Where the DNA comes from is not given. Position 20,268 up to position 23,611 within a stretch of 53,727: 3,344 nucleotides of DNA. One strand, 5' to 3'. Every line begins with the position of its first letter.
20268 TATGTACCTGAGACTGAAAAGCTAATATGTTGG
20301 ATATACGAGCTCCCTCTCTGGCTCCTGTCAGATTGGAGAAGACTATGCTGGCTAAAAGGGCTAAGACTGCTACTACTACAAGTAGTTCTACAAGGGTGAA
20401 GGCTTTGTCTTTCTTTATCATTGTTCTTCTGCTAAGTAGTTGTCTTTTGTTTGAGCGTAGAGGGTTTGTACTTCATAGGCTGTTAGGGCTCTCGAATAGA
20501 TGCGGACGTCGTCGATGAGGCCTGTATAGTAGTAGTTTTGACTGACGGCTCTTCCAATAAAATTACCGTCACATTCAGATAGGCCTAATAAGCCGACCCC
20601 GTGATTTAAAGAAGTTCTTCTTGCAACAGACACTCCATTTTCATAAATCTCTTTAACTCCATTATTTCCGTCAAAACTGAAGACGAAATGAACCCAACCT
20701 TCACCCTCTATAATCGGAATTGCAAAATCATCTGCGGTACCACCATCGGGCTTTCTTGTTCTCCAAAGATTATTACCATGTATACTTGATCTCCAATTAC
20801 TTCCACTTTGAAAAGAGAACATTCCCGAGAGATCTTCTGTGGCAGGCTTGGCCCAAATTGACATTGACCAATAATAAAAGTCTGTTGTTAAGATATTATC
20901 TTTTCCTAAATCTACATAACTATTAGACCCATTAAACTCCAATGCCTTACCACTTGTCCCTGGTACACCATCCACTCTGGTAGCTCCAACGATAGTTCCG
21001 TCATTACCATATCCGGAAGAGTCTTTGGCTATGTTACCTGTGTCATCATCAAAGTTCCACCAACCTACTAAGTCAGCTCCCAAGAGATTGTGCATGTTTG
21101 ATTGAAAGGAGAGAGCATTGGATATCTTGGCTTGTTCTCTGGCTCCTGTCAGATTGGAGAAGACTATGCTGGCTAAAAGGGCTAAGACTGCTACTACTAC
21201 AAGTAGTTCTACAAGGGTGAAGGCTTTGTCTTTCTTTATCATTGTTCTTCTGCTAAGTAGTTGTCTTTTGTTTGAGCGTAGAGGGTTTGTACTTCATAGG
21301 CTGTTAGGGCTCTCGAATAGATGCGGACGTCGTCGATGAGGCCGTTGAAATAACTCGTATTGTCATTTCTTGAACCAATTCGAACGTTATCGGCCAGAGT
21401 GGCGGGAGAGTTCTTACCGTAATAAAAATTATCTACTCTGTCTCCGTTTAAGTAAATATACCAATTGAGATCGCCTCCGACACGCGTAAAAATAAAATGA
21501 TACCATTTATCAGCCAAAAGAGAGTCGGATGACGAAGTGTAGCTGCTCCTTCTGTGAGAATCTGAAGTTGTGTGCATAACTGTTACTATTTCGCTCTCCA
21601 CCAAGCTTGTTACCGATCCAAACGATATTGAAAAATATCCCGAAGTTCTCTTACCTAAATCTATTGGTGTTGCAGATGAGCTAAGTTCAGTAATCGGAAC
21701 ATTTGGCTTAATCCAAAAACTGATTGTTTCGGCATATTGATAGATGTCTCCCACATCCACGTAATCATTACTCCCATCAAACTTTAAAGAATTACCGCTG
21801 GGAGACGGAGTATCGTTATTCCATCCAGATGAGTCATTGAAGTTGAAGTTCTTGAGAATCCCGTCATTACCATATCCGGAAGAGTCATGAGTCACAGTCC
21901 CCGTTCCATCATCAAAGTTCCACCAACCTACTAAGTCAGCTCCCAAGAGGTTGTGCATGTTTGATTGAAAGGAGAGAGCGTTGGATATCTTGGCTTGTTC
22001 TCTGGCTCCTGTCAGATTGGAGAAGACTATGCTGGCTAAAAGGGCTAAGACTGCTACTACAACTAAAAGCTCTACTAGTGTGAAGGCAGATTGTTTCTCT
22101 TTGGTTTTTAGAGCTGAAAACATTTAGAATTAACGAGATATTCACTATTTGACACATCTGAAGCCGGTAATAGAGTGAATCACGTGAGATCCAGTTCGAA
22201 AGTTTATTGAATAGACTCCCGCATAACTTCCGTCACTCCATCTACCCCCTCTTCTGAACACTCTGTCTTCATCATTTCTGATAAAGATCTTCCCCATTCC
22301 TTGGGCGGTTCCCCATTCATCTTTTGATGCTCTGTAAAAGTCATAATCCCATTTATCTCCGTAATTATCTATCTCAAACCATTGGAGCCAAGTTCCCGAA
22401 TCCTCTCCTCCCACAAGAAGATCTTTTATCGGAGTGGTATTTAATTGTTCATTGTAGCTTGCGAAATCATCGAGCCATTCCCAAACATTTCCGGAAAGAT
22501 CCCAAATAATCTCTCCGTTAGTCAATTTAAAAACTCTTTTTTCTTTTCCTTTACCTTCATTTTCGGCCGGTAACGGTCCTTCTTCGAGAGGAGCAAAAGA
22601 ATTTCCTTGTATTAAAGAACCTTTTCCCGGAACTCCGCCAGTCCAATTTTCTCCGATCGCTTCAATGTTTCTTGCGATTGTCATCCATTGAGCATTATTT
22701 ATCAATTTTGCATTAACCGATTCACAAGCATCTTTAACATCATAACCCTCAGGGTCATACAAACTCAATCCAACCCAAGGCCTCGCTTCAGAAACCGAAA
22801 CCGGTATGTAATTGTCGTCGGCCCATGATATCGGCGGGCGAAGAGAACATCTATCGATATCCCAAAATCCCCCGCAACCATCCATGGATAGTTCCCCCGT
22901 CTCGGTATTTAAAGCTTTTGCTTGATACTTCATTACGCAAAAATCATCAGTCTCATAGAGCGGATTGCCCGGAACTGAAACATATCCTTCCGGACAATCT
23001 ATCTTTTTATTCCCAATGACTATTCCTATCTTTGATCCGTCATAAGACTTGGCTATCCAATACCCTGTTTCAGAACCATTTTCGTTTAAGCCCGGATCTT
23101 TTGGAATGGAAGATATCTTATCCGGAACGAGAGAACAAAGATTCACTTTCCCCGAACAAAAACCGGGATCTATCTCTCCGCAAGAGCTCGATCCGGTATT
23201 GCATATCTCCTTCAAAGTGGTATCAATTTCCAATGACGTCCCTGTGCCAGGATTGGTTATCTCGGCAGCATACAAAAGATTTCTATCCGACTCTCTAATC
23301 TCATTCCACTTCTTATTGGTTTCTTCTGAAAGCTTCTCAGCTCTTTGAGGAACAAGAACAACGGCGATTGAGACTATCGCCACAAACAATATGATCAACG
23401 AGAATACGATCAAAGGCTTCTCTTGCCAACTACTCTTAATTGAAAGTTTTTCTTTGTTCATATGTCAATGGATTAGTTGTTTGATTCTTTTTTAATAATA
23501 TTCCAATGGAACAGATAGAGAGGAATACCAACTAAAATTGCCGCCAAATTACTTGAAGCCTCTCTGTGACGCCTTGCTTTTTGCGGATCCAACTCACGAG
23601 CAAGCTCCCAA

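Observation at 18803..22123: Tandem array built from a gene-spanning junction repeat (about 200-290 bp repeat, about 812-821 bp period)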

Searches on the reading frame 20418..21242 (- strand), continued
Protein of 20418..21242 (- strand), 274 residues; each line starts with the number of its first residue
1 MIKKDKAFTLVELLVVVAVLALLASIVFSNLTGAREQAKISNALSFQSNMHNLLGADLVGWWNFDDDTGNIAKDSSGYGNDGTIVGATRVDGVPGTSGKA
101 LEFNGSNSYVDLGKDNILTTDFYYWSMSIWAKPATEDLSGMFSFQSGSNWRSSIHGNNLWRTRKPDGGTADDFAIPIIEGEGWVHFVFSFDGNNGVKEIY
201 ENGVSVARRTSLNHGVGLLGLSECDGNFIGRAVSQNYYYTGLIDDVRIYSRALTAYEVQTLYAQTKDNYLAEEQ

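Call 62: fold_search(model_id=the predicted structure, library=pdb)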
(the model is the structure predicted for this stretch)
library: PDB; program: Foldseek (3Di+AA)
matches with E <= 10: 1522; with E <= 0.001: 343
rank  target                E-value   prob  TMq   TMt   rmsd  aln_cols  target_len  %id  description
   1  7ce2_A                1.1e-11  1.00  0.54  0.35   4.9       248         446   20  The Crystal structure of TeNT Hc complexed with neutralizing antibody (released 2021-04-07)
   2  3hmy_A                1.8e-11  1.00  0.53  0.35   5.4       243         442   20  Crystal structure of HCR/T complexed with GT2 (released 2009-07-14)
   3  5n0b_A                2.6e-11  1.00  0.53  0.13   5.5       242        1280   20  Crystal structure of the tetanus neurotoxin in complex with GD1a (released 2017-06-21)
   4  5hon_A                4.4e-11  1.00  0.56  0.72   3.5       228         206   27  Structure of Domain 4 of AbnA, a GH43 extracellular arabinanase from Geobacillus stearothermophilus, in complex with a (released 2017-02-01)
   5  9arj_A                5.5e-11  1.00  0.59  0.15   4.5       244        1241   19  CryoEM structure of BoNT-NTNH-OrfX2 complex from Clostridium botulinum E1, major class (released 2025-01-22)
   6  1diw                  5.8e-11  1.00  0.58  0.38   4.4       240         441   21  THE HC FRAGMENT OF TETANUS TOXIN COMPLEXED WITH GALACTOSE (released 2000-03-24)
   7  7by5                  6.5e-11  1.00  0.54  0.13   5.3       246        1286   21  Tetanus neurotoxin mutant-(H233A/E234Q/H237A/Y375F) (released 2021-02-17)
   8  1af9                  6.9e-11  1.00  0.54  0.36   5.3       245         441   20  TETANUS NEUROTOXIN C FRAGMENT (released 1998-04-29)
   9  1a8d                  7.3e-11  1.00  0.55  0.35   5.3       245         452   21  TETANUS TOXIN C FRAGMENT (released 1998-10-14)
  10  3rmy_B                8.1e-11  1.00  0.55  0.39   4.6       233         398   15  Crystal structure of HCR/D W1238A mutant (released 2011-06-01)
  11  4fvv_B                1.0e-10  1.00  0.54  0.38   4.8       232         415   18  Crystal structure of HCR/D-Sa-GBL1/C (released 2012-10-24)
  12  5ho2                  1.1e-10  1.00  0.56  0.21   3.5       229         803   27  Crystal structure of AbnA (open conformation), a GH43 extracellular arabinanase from Geobacillus stearothermophilus (released 2017-02-01)
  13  9fyq_C                1.1e-10  1.00  0.55  0.37   4.9       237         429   23  Cryo-EM structure of native SV2A in complex with TeNT-Hc, gangliosides and Pro-Macrobody 5 (released 2025-05-21)
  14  4isr_C                1.3e-10  1.00  0.55  0.38   4.6       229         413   16  Binding domain of Botulinum neurotoxin DC in complex with rat synaptotagmin II (released 2013-08-14)
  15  6hox                  1.4e-10  1.00  0.59  0.40   4.1       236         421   20  Crystal structure of the binding domain of Paraclostridial Mosquitocidal Protein 1 (released 2019-07-10)
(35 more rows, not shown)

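Call 73: find_encoding_contigs(protein=P0002, flank=10000, max_places=4)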
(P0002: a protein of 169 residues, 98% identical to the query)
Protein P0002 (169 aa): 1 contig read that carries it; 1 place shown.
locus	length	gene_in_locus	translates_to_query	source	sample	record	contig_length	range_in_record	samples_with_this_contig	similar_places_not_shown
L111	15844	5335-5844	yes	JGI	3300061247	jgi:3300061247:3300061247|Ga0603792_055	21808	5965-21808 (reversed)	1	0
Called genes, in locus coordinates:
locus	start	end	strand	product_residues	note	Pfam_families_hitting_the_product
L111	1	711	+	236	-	?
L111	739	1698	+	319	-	PF10648:Gmad2, PF10646:Germane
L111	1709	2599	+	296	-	PF07963:N_methyl, PF07953:Toxin_R_bind_N (weak), PF13385:Laminin_G_3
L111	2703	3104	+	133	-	PF18920:DUF5671 (faint)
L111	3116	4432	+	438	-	-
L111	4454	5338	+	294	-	PF07963:N_methyl (weak), PF13385:Laminin_G_3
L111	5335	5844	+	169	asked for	PF07963:N_methyl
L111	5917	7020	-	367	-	PF00953:Glycos_transf_4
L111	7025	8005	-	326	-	PF00768:Peptidase_S11, PF13354:Beta-lactamase2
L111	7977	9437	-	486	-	PF01336:tRNA_anti-codon, PF00152:tRNA-synt_2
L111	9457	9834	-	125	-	PF00072:Response_reg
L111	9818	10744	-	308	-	PF00512:HisKA, PF02518:HATPase_c, PF13589:HATPase_c_3 (faint)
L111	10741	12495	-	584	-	PF00664:ABC_membrane, PF00005:ABC_tran, PF02463:SMC_N (weak)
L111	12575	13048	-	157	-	-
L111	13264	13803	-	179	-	PF00440:TetR_N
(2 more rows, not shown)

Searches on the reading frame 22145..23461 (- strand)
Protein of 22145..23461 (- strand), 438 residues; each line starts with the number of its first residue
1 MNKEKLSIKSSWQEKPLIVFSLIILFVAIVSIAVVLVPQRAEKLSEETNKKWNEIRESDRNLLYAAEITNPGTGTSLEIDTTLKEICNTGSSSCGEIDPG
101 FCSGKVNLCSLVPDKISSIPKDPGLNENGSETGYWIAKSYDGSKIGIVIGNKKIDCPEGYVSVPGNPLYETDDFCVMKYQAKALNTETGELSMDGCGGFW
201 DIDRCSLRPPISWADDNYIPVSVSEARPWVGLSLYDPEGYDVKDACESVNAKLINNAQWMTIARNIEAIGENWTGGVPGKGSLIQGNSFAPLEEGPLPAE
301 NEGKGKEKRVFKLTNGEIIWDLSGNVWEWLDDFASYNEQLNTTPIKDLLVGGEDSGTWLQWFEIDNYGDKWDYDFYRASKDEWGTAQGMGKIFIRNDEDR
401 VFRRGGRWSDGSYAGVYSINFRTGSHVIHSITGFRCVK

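Call 10: search_protein_families(library=pfam, proteins=[window:22145-23461:-], max_evalue=0.01)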
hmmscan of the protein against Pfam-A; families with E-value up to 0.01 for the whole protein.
window:22145-23461:- (438 aa): 1 family
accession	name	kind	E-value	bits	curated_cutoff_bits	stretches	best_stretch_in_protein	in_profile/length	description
PF03781.23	FGE-sulfatase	-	0.00018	21.7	23.3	1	241-335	100-194/255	Sulfatase-modifying factor enzyme 1-like domain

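Call 11: search_protein_families(library=ncbifam, proteins=[window:22145-23461:-], max_evalue=0.01)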
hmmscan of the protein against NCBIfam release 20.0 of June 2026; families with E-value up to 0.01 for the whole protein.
window:22145-23461:- (438 aa): 0 families

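Call 46: find_homologous_proteins(query=window:22145-23461:-, max_evalue=1e-20)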
Query window:22145-23461:- (438 aa): 59 proteins with E <= 1e-20 among 4132 candidates.
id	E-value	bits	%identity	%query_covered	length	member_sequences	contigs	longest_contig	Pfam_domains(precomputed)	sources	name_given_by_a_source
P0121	1.4e-291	985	95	100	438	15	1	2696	-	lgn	-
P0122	9.6e-187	639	63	100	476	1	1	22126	PF03781.23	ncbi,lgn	-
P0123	2.2e-183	628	61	99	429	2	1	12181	-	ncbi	-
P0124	1.5e-157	543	56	97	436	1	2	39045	PF03781.23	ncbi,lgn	-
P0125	8.1e-70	254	36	96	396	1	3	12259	PF07963.18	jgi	jgi:prepilin-type N-terminal cleavage/methylation domain-containing protein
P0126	2.6e-66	242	37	88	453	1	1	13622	PF07963.18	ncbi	-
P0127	1.1e-46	178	36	64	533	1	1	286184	PF07963.18,PF03781.23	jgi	jgi:prepilin-type N-terminal cleavage/methylation domain-containing protein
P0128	3.0e-46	176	34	96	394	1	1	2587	PF03781.23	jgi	jgi:prepilin-type N-terminal cleavage/methylation domain-containing protein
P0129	3.2e-45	173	32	99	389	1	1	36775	PF07963.18,PF03781.23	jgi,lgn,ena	jgi:prepilin-type N-terminal cleavage/methylation domain-containing protein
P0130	9.6e-41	158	31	82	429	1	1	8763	PF07963.18,PF03781.23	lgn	-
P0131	1.2e-40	158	33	82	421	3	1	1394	PF07963.18,PF03781.23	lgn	-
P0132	2.7e-40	157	33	88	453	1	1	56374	PF07963.18,PF03781.23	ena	-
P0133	9.4e-40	155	31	96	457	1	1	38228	PF07963.18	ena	-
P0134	1.3e-39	154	32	88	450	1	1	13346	PF07963.18,PF03781.23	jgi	jgi:prepilin-type N-terminal cleavage/methylation domain-containing protein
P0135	3.1e-37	147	31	96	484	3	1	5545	PF07963.18,PF03781.23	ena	-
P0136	1.5e-36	144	37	65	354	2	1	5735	PF03781.23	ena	-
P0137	2.9e-36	143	32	89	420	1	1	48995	PF07963.18,PF03781.23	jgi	jgi:prepilin-type N-terminal cleavage/methylation domain-containing protein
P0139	1.4e-35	141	32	75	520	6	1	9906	PF07963.18,PF03781.23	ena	-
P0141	1.4e-34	138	33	95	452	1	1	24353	PF07963.18,PF03781.23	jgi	jgi:prepilin-type N-terminal cleavage/methylation domain-containing protein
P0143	1.1e-33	135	34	65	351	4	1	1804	PF03781.23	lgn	-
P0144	4.5e-32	129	31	100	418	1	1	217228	PF07963.18,PF03781.23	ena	-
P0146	1.4e-31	128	35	65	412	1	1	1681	PF03781.23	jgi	jgi:formylglycine-generating enzyme required for sulfatase activity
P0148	9.0e-31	125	32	82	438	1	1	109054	PF07963.18,PF03781.23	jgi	jgi:prepilin-type N-terminal cleavage/methylation domain-containing protein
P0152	1.0e-29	122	33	65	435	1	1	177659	PF03781.23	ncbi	-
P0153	1.5e-29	121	31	82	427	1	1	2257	PF07963.18,PF03781.23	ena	-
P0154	1.8e-29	121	29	96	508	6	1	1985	PF07963.18,PF03781.23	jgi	-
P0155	1.9e-29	121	32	66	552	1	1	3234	PF03781.23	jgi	jgi:formylglycine-generating enzyme required for sulfatase activity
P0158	2.1e-28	117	32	89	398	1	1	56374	PF07963.18,PF03781.23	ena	-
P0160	4.0e-28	116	33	64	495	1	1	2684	PF07963.18,PF03781.23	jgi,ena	-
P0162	1.0e-27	115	29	89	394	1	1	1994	PF07963.18,PF03781.23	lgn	-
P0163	2.9e-27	114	30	65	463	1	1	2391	PF03781.23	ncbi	-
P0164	5.4e-27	113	31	75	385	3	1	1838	PF07963.18,PF03781.23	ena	-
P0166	3.7e-26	110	36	46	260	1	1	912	PF03781.23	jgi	jgi:formylglycine-generating enzyme required for sulfatase activity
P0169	5.3e-26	109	34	61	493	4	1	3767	PF03781.23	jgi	jgi:flagellin-like protein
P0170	5.8e-26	109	32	64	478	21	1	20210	PF03781.23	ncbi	-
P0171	3.7e-25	107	31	63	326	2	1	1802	PF03781.23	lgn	-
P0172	2.0e-24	104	33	64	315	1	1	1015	PF03781.23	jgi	jgi:formylglycine-generating enzyme required for sulfatase activity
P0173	3.0e-24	104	33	60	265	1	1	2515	PF03781.23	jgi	jgi:formylglycine-generating enzyme required for sulfatase activity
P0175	5.6e-24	103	33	76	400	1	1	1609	PF03781.23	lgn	-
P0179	2.2e-21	94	29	72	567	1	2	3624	PF03781.23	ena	-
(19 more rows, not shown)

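Call 47: find_encoding_contigs(protein=P0122, flank=10000, max_places=2)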
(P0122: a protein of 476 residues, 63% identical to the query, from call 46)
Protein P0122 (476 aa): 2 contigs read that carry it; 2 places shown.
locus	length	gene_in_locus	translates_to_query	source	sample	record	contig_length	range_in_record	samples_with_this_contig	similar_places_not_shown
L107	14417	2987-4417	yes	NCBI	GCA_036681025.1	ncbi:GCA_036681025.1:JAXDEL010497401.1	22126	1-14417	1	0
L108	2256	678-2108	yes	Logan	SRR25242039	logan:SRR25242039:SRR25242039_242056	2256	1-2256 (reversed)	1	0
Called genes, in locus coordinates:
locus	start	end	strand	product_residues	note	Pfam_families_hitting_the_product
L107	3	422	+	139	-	?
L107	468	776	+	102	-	PF00391:PEP-utilizers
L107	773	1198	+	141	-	-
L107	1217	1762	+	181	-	-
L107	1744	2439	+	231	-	PF01479:S4, PF00849:PseudoU_synth_2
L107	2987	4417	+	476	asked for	PF03781:FGE-sulfatase (weak)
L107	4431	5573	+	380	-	PF05496:RuvB_N, PF00158:Sigma54_activat (faint), PF01078:Mg_chelatase (faint), PF00004:AAA, PF07728:AAA_5 (weak), PF13173:AAA_14, PF16193:AAA_assoc_2, PF12002:MgsA_C, +2 more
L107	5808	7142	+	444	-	PF00091:Tubulin, PF12327:FtsZ_C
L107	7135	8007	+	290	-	PF00483:NTP_transferase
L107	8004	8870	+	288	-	PF01256:Carb_kinase, PF02110:HK (weak)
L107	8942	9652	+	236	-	PF00106:adh_short, PF08659:KR, PF13561:adh_short_C2, PF23441:SDR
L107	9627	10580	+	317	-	PF01946:Thi4 (faint), PF00890:FAD_binding_2 (faint), PF01134:GIDA (faint), PF01266:DAO (faint), PF07992:Pyr_redox_2, PF12831:FAD_oxidored (weak), PF13738:Pyr_redox_3, PF00070:Pyr_redox, +1 more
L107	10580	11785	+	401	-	PF03952:Enolase_N, PF00113:Enolase_C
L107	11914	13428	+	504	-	PF01676:Metalloenzyme, PF06415:iPGM_N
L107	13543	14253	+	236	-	-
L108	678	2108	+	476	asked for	PF03781:FGE-sulfatase (weak)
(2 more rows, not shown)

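Call 48: find_encoding_contigs(protein=P0124, flank=10000, max_places=2)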
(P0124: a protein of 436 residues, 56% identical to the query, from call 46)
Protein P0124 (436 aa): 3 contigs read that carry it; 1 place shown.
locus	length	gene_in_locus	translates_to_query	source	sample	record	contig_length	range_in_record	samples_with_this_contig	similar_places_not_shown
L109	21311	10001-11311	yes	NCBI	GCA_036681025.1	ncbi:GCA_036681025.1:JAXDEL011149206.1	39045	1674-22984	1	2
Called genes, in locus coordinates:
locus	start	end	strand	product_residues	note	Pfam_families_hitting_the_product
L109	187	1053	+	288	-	PF08950:DUF1861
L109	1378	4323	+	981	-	PF00133:tRNA-synt_1, PF09334:tRNA-synt_1g (weak), PF08264:Anticodon_1, PF19302:DUF5915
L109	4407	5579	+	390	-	PF00933:Glyco_hydro_3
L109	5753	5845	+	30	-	-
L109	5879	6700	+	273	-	PF01261:AP_endonuc_2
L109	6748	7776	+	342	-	PF10648:Gmad2, PF10646:Germane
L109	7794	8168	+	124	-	PF11969:DcpS_C (weak), PF01230:HIT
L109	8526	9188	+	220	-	PF06560:GPI, PF07883:Cupin_2 (weak), PF14667:Polysacc_synt_C (faint)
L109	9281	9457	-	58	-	PF12116:SpoIIID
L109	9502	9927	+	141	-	PF18920:DUF5671 (faint)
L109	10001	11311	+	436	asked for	PF03781:FGE-sulfatase (faint)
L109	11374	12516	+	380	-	PF05496:RuvB_N, PF00004:AAA, PF07728:AAA_5 (weak), PF13173:AAA_14 (weak), PF16193:AAA_assoc_2, PF12002:MgsA_C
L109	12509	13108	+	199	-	-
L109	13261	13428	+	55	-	-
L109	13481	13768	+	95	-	PF00391:PEP-utilizers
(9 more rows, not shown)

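Call 49: find_encoding_contigs(protein=P0123, flank=10000, max_places=2)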
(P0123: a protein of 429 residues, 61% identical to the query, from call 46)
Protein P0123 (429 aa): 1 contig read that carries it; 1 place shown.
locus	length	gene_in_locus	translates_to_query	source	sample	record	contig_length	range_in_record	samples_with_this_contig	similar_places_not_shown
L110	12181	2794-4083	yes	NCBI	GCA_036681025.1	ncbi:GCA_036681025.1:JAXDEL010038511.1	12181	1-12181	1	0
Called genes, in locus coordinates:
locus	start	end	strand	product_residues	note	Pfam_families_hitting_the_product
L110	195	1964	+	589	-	PF01019:G_glu_transpept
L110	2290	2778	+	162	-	PF18920:DUF5671 (faint)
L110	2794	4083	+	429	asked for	-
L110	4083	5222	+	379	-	PF05496:RuvB_N, PF00004:AAA, PF07728:AAA_5 (faint), PF13173:AAA_14 (weak), PF16193:AAA_assoc_2, PF12002:MgsA_C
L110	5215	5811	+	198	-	-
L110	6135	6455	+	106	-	PF00391:PEP-utilizers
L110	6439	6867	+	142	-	-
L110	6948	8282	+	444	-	PF00091:Tubulin, PF12327:FtsZ_C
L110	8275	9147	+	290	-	PF00483:NTP_transferase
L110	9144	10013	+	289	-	PF01256:Carb_kinase, PF02110:HK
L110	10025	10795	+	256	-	PF00106:adh_short, PF08659:KR, PF13561:adh_short_C2, PF23441:SDR (weak)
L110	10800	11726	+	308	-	PF00890:FAD_binding_2 (faint), PF01134:GIDA (faint), PF01266:DAO (faint), PF01946:Thi4 (faint), PF07992:Pyr_redox_2, PF12831:FAD_oxidored (weak), PF13738:Pyr_redox_3, PF00070:Pyr_redox, +1 more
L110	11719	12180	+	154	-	?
